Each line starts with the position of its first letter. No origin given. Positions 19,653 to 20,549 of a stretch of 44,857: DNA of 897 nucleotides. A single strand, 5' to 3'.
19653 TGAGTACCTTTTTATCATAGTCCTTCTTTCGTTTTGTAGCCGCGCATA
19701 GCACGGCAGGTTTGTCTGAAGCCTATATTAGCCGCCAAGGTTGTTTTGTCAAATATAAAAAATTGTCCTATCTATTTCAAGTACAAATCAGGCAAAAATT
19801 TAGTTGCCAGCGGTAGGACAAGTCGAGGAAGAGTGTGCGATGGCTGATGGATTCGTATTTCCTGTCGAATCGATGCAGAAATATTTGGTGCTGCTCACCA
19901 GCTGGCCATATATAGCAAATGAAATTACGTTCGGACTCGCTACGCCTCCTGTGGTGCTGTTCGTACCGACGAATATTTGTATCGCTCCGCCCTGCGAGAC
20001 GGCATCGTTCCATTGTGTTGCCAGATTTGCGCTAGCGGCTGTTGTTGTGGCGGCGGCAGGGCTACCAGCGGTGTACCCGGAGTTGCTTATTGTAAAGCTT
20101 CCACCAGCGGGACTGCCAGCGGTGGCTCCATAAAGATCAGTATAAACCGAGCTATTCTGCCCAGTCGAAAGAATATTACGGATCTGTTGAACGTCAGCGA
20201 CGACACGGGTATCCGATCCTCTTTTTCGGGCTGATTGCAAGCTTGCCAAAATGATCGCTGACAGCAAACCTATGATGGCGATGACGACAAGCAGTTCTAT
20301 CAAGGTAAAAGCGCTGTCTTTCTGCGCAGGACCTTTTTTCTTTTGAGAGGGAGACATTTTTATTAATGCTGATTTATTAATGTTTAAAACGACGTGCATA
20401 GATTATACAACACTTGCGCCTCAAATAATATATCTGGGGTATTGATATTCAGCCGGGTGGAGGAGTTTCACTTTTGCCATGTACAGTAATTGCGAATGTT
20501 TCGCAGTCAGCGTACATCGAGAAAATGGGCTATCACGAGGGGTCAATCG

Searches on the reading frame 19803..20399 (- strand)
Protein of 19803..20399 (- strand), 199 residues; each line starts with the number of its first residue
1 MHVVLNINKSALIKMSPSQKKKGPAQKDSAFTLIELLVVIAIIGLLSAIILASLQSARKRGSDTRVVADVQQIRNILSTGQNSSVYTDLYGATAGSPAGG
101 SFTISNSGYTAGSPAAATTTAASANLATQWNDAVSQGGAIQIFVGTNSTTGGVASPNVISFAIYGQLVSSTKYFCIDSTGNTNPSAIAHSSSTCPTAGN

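Call 72: search_protein_families(library=pfam, proteins=[window:19803-20399:-], max_evalue=0.001)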
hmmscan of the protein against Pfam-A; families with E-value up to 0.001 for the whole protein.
window:19803-20399:- (199 aa): 1 family
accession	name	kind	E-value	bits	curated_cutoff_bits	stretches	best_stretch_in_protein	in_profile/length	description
PF07963.17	N_methyl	-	1.4e-07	31.2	21.2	1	27-51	3-27/27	Prokaryotic N-terminal methylation motif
